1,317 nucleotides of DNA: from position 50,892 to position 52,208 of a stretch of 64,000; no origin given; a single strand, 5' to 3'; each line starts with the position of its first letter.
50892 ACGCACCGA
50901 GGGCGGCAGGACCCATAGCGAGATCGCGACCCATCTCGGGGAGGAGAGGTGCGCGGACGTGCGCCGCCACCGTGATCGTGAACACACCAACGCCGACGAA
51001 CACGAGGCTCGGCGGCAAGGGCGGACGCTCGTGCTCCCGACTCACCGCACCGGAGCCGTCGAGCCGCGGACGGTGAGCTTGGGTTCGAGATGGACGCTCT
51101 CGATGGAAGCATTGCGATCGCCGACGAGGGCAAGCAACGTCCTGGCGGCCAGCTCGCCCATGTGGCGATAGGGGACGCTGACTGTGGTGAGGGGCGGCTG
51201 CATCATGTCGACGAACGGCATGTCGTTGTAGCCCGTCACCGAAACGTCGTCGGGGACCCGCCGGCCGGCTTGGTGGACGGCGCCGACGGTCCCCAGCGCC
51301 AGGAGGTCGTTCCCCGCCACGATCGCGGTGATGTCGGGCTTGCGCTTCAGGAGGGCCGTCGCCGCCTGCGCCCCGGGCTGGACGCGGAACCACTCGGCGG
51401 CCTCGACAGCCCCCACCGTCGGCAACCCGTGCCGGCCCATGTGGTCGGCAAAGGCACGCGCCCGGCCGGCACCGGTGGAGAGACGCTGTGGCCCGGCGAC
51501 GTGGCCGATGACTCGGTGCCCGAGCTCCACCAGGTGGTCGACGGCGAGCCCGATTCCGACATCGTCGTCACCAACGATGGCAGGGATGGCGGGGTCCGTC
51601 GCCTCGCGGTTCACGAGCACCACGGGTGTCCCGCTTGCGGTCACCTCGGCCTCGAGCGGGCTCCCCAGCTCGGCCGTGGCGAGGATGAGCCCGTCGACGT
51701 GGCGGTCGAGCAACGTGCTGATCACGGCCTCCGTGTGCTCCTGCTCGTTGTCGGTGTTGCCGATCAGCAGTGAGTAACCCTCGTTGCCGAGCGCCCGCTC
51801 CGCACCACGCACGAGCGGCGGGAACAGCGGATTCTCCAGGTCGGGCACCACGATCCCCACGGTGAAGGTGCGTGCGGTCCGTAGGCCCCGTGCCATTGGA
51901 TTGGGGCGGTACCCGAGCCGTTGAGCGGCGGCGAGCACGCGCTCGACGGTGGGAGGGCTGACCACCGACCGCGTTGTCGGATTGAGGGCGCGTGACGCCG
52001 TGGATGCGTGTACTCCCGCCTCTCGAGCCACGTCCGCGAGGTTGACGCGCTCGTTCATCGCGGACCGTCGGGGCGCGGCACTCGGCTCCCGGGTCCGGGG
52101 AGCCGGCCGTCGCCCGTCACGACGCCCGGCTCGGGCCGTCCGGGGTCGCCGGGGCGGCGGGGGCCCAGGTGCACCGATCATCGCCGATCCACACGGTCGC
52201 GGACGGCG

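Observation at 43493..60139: One LacI-type palindrome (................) marks every divergent promoter region across about 17 kb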

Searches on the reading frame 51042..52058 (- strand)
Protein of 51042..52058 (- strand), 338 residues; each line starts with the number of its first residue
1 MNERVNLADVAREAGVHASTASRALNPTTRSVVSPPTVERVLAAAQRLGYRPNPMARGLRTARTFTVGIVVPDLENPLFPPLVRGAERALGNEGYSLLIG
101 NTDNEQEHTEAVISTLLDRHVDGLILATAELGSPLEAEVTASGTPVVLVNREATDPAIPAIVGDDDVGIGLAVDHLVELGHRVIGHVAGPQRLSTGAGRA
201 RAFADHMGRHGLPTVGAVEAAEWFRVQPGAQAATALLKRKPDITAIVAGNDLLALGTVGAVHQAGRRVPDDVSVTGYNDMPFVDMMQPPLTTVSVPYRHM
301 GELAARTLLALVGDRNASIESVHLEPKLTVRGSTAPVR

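Call 12: search_protein_families(library=pfam, proteins=[window:51042-52058:-])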
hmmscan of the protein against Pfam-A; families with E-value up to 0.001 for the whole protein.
window:51042-52058:- (338 aa): 4 families
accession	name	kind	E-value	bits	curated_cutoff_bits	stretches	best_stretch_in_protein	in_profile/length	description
PF13377.12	Peripla_BP_3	-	1.5e-37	129.7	26.5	1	173-334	1-167/167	Periplasmic binding protein-like domain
PF00532.27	Peripla_BP_1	-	8.2e-32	111.2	22.2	1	66-322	3-271/281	Periplasmic binding proteins and sugar binding domain of LacI family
PF13407.12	Peripla_BP_4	-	7.3e-15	55.6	35.1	1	67-312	1-254/258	Periplasmic binding protein domain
PF00356.27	LacI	-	2.6e-12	46.8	27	1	7-53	2-46/46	Bacterial regulatory proteins, lacI family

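Call 14: search_protein_families(library=ncbifam, proteins=[window:51042-52058:-])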
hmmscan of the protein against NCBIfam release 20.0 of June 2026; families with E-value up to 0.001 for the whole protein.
window:51042-52058:- (338 aa): 19 families
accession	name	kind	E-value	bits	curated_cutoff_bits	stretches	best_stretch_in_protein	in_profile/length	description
NF047341.1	lactose_RbsR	equivalog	5.7e-62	210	382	1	4-336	2-330/331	ribose utilization transcriptional repressor RbsR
NF007743.0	PRK10423.1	equivalog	7.2e-58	196.2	531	1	7-333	4-329/330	ribose operon transcriptional repressor RbsR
NF052440.1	TransRegGNTRPSEAE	equivalog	8.2e-57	192.7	400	1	3-334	4-333/333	HTH-type transcriptional regulator GntR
NF008269.0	PRK11041.1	equivalog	1.3e-55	188.9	436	1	6-336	11-339/342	DNA-binding transcriptional regulator CytR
NF051853.1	TransRegUriRCory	equivalog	5.7e-53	180.1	550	1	7-334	3-324/327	transcriptional regulator UriR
TIGR01481.1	ccpA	equivalog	6.8e-53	180.2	442.35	1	5-334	3-329/330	catabolite control protein A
NF007979.0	PRK10703.1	equivalog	5.6e-50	170.4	501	1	7-335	4-332/341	HTH-type transcriptional repressor PurR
NF007075.0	PRK09526.1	subfamily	1.9e-49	168.5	340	1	4-337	5-334/358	LacI family DNA-binding transcriptional regulator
NF007449.0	PRK10014.1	subfamily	8.2e-46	156.6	310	1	2-330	4-340/342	Mal regulon transcriptional regulator MalI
NF007706.0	PRK10401.1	equivalog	4e-42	144.7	555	1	6-335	3-330/346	HTH-type transcriptional regulator GalS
NF008002.0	PRK10727.1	equivalog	1.9e-41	142.3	557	1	7-335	4-330/341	HTH-type transcriptional regulator GalR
NF008452.0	PRK11303.1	equivalog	7.9e-39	133.8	385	1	6-316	2-312/332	catabolite repressor/activator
TIGR02417.1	fruct_sucro_rep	subfamily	2.3e-38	132.3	389.55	1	7-318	2-313/327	D-fructose-responsive transcription factor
NF047913.1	TransRegIdnR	equivalog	2.2e-33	116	500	1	2-326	3-323/331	DNA-binding transcriptional regulator IdnR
TIGR02405.1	trehalos_R_Ecol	equivalog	8.3e-24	84.5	357.35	1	5-315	2-299/311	trehalose operon repressor TreR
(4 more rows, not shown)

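Call 26: find_related_loci(query=window:51042-52058:-, collection=genome_contigs, flank=10000)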
Query window:51042-52058:- (338 aa) in genome_contigs; peptide patterns used: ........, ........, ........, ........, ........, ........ (x = any residue, [..] = any of these).
598 stretches matched a pattern (row limit reached: there are more); 98 encode a relative of the query (tblastn E <= 1e-3); the best 80 are kept; 80 distinct loci.
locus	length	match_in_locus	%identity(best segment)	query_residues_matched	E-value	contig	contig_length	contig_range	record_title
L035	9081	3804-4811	73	1-336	1e-153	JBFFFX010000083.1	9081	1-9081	MAG: Acidimicrobiia bacterium isolate Mix_mud15.2022.01.27 k141_574048_length_9081_cov_10.0000, whole genome shotgun seq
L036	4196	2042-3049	71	1-336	7e-156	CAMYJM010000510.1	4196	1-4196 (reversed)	MAG: uncultured Acidimicrobiaceae bacterium isolate FO_M_Acidobacteriota_19.1 genome assembly, contig: scaffold_54258, w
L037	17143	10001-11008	71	1-336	1e-151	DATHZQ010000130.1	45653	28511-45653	MAG TPA_asm: Acidimicrobiia bacterium isolate SMAG_U16242 k141_692976, whole genome shotgun sequence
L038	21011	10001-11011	70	1-338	6e-150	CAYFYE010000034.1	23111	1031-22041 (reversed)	MAG TPA_asm: uncultured Acidimicrobiia bacterium isolate ERP108616_co2_12 genome assembly, contig: NODE_3102_length_2311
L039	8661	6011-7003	71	2-335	3e-145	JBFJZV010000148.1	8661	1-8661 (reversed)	MAG: Acidimicrobiia bacterium isolate Mix_sand19.2022.05.Z.42 k141_800871_length_8661_cov_23.1346, whole genome shotgun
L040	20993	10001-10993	69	4-334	4e-137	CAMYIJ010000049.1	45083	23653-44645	MAG: uncultured Acidimicrobiaceae bacterium isolate FCS_M_Acidobacteriota_17 genome assembly, contig: scaffold_1606, who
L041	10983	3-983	68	9-335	1e-133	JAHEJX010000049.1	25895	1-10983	MAG: Actinomycetes bacterium isolate Ww568 NODE_4550_length_25895_cov_4.732250, whole genome shotgun sequence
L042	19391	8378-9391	59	1-337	3e-115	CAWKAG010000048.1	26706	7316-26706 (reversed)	MAG: uncultured Acidimicrobiia bacterium isolate MFD03551.bin.2.103 genome assembly, contig: contig_57950, whole genome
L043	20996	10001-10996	56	4-334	2e-115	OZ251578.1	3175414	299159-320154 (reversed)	MAG: Candidatus Spongiisociaceae bacterium isolate e66f1d62-28d5-4ec1-b84d-980f6b68271e genome assembly, chromosome: 1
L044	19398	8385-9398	58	1-337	4e-114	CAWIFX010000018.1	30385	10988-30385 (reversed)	MAG: uncultured Acidimicrobiia bacterium isolate MFD03551.bin.2.75 genome assembly, contig: contig_43842, whole genome s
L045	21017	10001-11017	60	1-334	3e-118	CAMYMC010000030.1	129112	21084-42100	MAG: uncultured Acidimicrobiaceae bacterium isolate ES_M_Acidobacteriota_16 genome assembly, contig: scaffold_44, whole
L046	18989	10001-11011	56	4-335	5e-111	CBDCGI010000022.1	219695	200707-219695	MAG: Acidimicrobiia bacterium isolate f1d8734b-3c74-4def-a799-73aa9cfb23d1 genome assembly, contig: contig_22, whole gen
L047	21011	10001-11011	53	1-336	1e-106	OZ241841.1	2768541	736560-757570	MAG: Candidatus Spongiisociaceae bacterium isolate 826e3823-372f-4ba5-9009-4010fb4b1b28 genome assembly, chromosome: 1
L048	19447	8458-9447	54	7-334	9e-105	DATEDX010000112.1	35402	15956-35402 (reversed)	MAG TPA_asm: Acidimicrobiia bacterium isolate SMAG_U8718 k141_1314624, whole genome shotgun sequence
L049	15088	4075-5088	51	1-336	4e-104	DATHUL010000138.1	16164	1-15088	MAG TPA_asm: Acidimicrobiia bacterium isolate SMAG_U16106 k141_732781, whole genome shotgun sequence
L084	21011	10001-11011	44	1-334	2e-84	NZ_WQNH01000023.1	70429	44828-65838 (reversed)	Chelativorans xinjiangense strain lm93 scaffold23.1-size70429, whole genome shotgun sequence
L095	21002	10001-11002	43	1-334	3e-79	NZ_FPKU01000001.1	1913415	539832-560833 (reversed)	Devosia enhydra strain ATCC 23634, whole genome shotgun sequence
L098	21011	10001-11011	42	4-337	3e-78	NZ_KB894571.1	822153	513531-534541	Amorphus coralli DSM 19760 C507DRAFT_scaffold00002.2, whole genome shotgun sequence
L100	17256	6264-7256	44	7-336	4e-78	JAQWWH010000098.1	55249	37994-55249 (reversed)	MAG: Flavimaricola sp. isolate cluster3_bin.149 k119_942790, whole genome shotgun sequence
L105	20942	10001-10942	43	1-313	4e-77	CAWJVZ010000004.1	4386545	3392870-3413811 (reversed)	MAG: uncultured Alphaproteobacteria bacterium isolate MFD09206.bin.1.212 genome assembly, contig: contig_672, whole geno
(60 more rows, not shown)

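Call 31: search_solved_structures(query=window:51042-52058:-, max_evalue=1e-30)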
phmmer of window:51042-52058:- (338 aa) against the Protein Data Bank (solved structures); distinct sequences matched with E-value up to 1e-30: 30.
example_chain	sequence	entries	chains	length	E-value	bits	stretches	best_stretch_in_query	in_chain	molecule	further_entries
9ny7_A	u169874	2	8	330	3.5e-46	161.5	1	6-333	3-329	Ribose operon repressor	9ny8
1zvv_A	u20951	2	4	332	7.4e-45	157.1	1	5-334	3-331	Glucose-resistance amylase regulator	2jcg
1rzr_G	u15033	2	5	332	1.4e-44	156.2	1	5-334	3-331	Glucose-resistance amylase regulator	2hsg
9nt3_D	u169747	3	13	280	2.8e-44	155.2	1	63-336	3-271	Ancestral LacI Transcription Factor | LacI Transcription Factor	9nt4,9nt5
3oqo_A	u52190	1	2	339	1.6e-42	149.5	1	5-334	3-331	Catabolite control protein A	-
3oqm_A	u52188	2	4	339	1.6e-42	149.5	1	5-334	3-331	Catabolite control protein A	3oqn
1jh9_A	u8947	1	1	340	2.8e-42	148.7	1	7-335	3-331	PURINE NUCLEOTIDE SYNTHESIS REPRESSOR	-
1jft_A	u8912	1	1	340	1e-41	146.8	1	7-335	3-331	PURINE NUCLEOTIDE SYNTHESIS REPRESSOR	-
2pua_A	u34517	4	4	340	1.2e-41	146.6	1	7-335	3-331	PURINE REPRESSOR | PROTEIN (PURINE REPRESSOR)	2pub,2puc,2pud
1jfs_A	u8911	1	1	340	1.5e-41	146.3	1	7-335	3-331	PURINE NUCLEOTIDE SYNTHESIS REPRESSOR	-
1bdi_A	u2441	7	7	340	1.6e-41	146.2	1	7-335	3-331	PROTEIN (PURINE REPRESSOR) | PROTEIN (PURINE NUCLEOTIDE SYNTHESIS REPRESSOR)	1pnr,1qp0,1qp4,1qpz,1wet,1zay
2pue_A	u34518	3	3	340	1.6e-41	146.1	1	7-335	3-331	PROTEIN (PURINE REPRESSOR ) | PROTEIN (PURINE REPRESSOR)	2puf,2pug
1vpw_A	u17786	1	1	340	3.1e-41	145.2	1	7-335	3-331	PURINE REPRESSOR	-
1bdh_A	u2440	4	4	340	4.3e-41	144.8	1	7-335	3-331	PROTEIN (PURINE REPRESSOR) | PROTEIN (PURINE NUCLEOTIDE SYNTHESIS REPRESSOR) | PURINE NUCLEOTIDE SYNTHESIS REPRESSOR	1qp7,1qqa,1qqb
5ysz_A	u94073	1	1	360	5.3e-40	141.2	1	4-332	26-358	Transcriptional regulator, LacI family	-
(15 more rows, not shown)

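Call 37: search_protein_families(library=pfam, proteins=[L100:4115-4891:-, L100:3228-4028:-, L100:2341-3231:-, L100:1284-2315:-, L100:162-1232:-, L100:10764-12044:-, L100:9949-10689:-, L100:9224-9952:-, L100:8330-9208:-, L100:7292-8329:-])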
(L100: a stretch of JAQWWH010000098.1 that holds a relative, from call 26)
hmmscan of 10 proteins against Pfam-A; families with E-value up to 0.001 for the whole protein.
L100:4115-4891:- (258 aa): 7 families
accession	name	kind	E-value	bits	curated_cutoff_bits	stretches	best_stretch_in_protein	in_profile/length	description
PF13409.12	GST_N_2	-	7.3e-19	68.6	25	1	12-77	2-69/70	Glutathione S-transferase, N-terminal domain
PF13417.12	GST_N_3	-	4.7e-18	65.7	22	1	6-81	1-73/75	Glutathione S-transferase, N-terminal domain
PF02798.26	GST_N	-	1.9e-14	54.2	20.9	1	5-76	4-75/76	Glutathione S-transferase, N-terminal domain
PF13410.11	GST_C_2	-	8e-09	35.9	24.9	1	160-225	5-69/69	Glutathione S-transferase, C-terminal domain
PF00043.30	GST_C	-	1.5e-07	32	20.7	1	153-226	18-89/93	Glutathione S-transferase, C-terminal domain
PF14497.11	GST_C_3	-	2e-05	25.2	21.6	1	165-228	30-93/104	Glutathione S-transferase, C-terminal domain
PF17172.10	GST_N_4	-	3.4e-05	24.9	30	1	50-111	29-89/99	Glutathione S-transferase N-terminal domain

L100:3228-4028:- (266 aa): 4 families
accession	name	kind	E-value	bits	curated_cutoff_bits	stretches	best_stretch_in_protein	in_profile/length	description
PF00005.33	ABC_tran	-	1.3e-32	113.7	25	1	37-176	1-136/137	ABC transporter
PF13304.12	AAA_21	-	3.4e-07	31.1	27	0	147-209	236-300/304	AAA domain, putative AbiEii toxin, Type IV TA system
PF13555.12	AAA_29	-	0.00029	21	27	1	43-81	18-55/61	P-loop containing region of AAA domain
PF13401.12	AAA_22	-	0.00063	20.5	27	0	47-74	5-32/130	AAA domain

L100:2341-3231:- (296 aa): 1 family
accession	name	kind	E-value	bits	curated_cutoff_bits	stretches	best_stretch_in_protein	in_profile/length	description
PF00528.27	BPD_transp_1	-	1.8e-26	93.4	26.4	1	87-259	2-182/184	Binding-protein-dependent transport system inner membrane component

L100:1284-2315:- (343 aa): 2 families
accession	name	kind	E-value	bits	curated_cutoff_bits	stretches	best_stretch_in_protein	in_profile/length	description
PF09084.16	NMT1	-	1.2e-27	97.7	20.5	1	40-237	5-205/216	NMT1/THI5 like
PF12974.12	Phosphonate-bd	-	0.00076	19.4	27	0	71-177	45-158/242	ABC transporter, phosphonate, periplasmic substrate-binding protein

L100:162-1232:- (356 aa): 8 families
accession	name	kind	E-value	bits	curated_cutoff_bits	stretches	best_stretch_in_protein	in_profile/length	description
PF06500.17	FrsA-like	-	7.9e-16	58.3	22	1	41-246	95-299/414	Esterase FrsA-like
PF00326.27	Peptidase_S9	-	2e-09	37.7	22.6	1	198-350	49-206/213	Prolyl oligopeptidase family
PF00561.26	Abhydrolase_1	-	6.8e-08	32.9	25.8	0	162-253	19-113/245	alpha/beta hydrolase fold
PF12146.15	Hydrolase_4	-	9.9e-07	28.7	27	0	144-246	6-109/239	Serine aminopeptidase, S33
PF12740.14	PETase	-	3.4e-05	23.8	28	1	198-254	104-165/263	PET hydrolase-like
PF05448.18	AXE1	-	4.3e-05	22.9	21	0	205-256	168-216/321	Acetyl xylan esterase (AXE1)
PF00756.26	Esterase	-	5.8e-05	23.4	22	1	132-246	11-148/251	Putative esterase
PF01738.24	DLH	-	0.00033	20.7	21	0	198-319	82-169/217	Dienelactone hydrolase family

L100:10764-12044:- (426 aa): 2 families
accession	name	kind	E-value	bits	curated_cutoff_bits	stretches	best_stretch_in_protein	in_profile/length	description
PF13458.12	Peripla_BP_6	-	6.3e-30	105.4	31.7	1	25-401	2-342/343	Periplasmic binding protein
PF13433.12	Peripla_BP_5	-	8.9e-13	48.5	27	1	26-103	2-79/363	Periplasmic binding protein domain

L100:9949-10689:- (246 aa): 4 families
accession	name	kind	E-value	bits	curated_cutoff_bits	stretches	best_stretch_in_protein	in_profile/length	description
PF00005.33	ABC_tran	-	3.2e-28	99.5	25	1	18-169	2-136/137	ABC transporter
PF13304.12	AAA_21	-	1.3e-11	45.5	27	2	29-53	1-25/304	AAA domain, putative AbiEii toxin, Type IV TA system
PF12399.14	BCA_ABC_TP_C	-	2.5e-10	40.2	25.5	1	219-240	2-23/27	Branched-chain amino acid ATP-binding cassette transporter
PF13476.12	AAA_23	-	1.2e-05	26.4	27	1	13-48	6-40/201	AAA domain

L100:9224-9952:- (242 aa): 8 families
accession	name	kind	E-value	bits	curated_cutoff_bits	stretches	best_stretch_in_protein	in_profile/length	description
PF00005.33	ABC_tran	-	1.4e-34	120.1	25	1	21-166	1-136/137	ABC transporter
PF13304.12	AAA_21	-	1.1e-13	52.4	27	2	33-72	1-52/304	AAA domain, putative AbiEii toxin, Type IV TA system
PF02463.25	SMC_N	-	6.9e-07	29.4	40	1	31-150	24-148/220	RecF/RecN/SMC N terminal domain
PF13555.12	AAA_29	-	1e-05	25.6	27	1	24-55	15-46/61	P-loop containing region of AAA domain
PF13476.12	AAA_23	-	5.5e-05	24.3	27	1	32-54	20-42/201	AAA domain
PF13514.12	AAA_27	-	6.6e-05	23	22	1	23-55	16-50/206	AAA domain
PF13175.12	AAA_15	-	0.00039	20.6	32.1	1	23-56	16-48/374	AAA ATPase domain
PF03193.22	RsgA_GTPase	-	0.00089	19.6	30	0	29-63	104-138/174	RsgA GTPase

L100:8330-9208:- (292 aa): 1 family
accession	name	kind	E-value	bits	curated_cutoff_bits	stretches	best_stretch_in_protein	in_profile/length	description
PF02653.21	BPD_transp_2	-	4e-26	92.2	26.8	1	11-277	5-268/269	Branched-chain amino acid transport system / permease component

L100:7292-8329:- (345 aa): 1 family
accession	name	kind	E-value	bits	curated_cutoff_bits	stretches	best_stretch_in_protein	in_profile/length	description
PF02653.21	BPD_transp_2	-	8.6e-35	120.6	26.8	1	57-317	2-265/269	Branched-chain amino acid transport system / permease component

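Call 38: search_protein_families(library=pfam, proteins=[L105:8523-9833:-, L105:7335-8384:-, L105:3496-4902:-, L105:12327-13661:-, L105:11246-12319:-, L105:1463-2236:-, L098:1154-2515:+, L098:19804-20931:-, L098:18271-19752:-, L098:17200-18240:-])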
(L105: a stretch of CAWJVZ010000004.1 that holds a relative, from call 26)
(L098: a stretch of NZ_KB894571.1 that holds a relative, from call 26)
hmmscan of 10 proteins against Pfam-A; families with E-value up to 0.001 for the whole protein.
L105:8523-9833:- (436 aa): 2 families
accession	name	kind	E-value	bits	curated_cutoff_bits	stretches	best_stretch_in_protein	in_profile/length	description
PF00557.29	Peptidase_M24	-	3.1e-31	109.2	23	1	225-413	3-189/208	Metallopeptidase family M24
PF01321.24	Creatinase_N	-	0.00029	21.8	22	0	68-216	1-128/128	Creatinase/Prolidase N-terminal domain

L105:7335-8384:- (349 aa): 2 families
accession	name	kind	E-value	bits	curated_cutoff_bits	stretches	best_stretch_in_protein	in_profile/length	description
PF00676.26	E1_dh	-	8.3e-66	222.4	22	1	40-332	6-299/300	Dehydrogenase E1 component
PF02775.26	TPP_enzyme_C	-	0.0004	20.6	21.9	0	133-258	25-151/151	Thiamine pyrophosphate enzyme, C-terminal TPP binding domain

L105:3496-4902:- (468 aa): 2 families
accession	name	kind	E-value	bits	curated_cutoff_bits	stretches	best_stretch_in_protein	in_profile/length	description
PF00198.28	2-oxoacid_dh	-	4e-62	210.1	23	1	236-460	6-226/232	2-oxoacid dehydrogenases acyltransferase (catalytic domain)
PF00364.28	Biotin_lipoyl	-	4.5e-19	68.5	22.1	1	6-77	3-73/73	Biotin-requiring enzyme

L105:12327-13661:- (444 aa): 2 families
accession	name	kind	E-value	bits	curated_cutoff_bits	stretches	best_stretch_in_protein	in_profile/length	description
PF00557.29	Peptidase_M24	-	2.7e-22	80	23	1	217-426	1-208/208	Metallopeptidase family M24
PF01321.24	Creatinase_N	-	3.6e-06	28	22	1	61-204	1-122/128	Creatinase/Prolidase N-terminal domain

L105:11246-12319:- (357 aa): 6 families
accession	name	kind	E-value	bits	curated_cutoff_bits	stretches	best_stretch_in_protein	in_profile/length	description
PF06500.17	FrsA-like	-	7.6e-13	48.5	22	1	39-243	95-298/414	Esterase FrsA-like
PF12146.15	Hydrolase_4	-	2.5e-11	43.8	27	1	284-331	185-232/239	Serine aminopeptidase, S33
PF00561.26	Abhydrolase_1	-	3e-10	40.6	25.8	1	141-242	2-102/245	alpha/beta hydrolase fold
PF00326.27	Peptidase_S9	-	7.7e-09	35.8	22.6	1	196-333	50-189/213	Prolyl oligopeptidase family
PF12697.13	Abhydrolase_6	-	2.9e-07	31.8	26.3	1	165-333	25-205/217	Alpha/beta hydrolase family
PF12740.14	PETase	-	0.00018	21.5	28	0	205-250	120-164/263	PET hydrolase-like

L105:1463-2236:- (257 aa): 4 families
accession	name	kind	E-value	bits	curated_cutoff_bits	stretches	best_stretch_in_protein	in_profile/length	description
PF00561.26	Abhydrolase_1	-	2.6e-23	83.4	25.8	1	15-241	1-245/245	alpha/beta hydrolase fold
PF12697.13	Abhydrolase_6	-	6.1e-21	76.5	26.3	1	17-246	1-216/217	Alpha/beta hydrolase family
PF12146.15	Hydrolase_4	-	1.8e-10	41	27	1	19-239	9-237/239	Serine aminopeptidase, S33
PF08386.16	Abhydrolase_4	-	1.9e-07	31.6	21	1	195-235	34-74/103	TAP-like protein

L098:1154-2515:+ (453 aa): 2 families
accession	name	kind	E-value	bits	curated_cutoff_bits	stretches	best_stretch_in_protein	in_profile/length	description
PF13458.12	Peripla_BP_6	-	3.5e-39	135.9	31.7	1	53-429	1-342/343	Periplasmic binding protein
PF13433.12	Peripla_BP_5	-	8.4e-16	58.5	27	1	54-132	1-79/363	Periplasmic binding protein domain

L098:19804-20931:- (375 aa): 1 family
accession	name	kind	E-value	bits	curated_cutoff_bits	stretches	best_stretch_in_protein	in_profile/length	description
PF01464.25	SLT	-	1.3e-22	80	21.3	1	69-159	4-101/117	Transglycosylase SLT domain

L098:18271-19752:- (493 aa): 2 families
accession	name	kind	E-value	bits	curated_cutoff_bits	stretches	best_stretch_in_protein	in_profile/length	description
PF00557.29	Peptidase_M24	-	1.8e-38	132.9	23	1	266-473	3-208/208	Metallopeptidase family M24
PF01321.24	Creatinase_N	-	2.1e-06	28.7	22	1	109-257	1-128/128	Creatinase/Prolidase N-terminal domain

L098:17200-18240:- (346 aa): 3 families
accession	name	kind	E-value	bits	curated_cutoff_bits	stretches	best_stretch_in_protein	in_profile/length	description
PF00676.26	E1_dh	-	8.3e-76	255.2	22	1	36-326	5-296/300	Dehydrogenase E1 component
PF02775.26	TPP_enzyme_C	-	1.5e-07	31.7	21.9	1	130-255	25-151/151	Thiamine pyrophosphate enzyme, C-terminal TPP binding domain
PF00456.26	Transketolase_N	-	3.7e-05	23.3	22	1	155-262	144-248/334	Transketolase, thiamine diphosphate binding domain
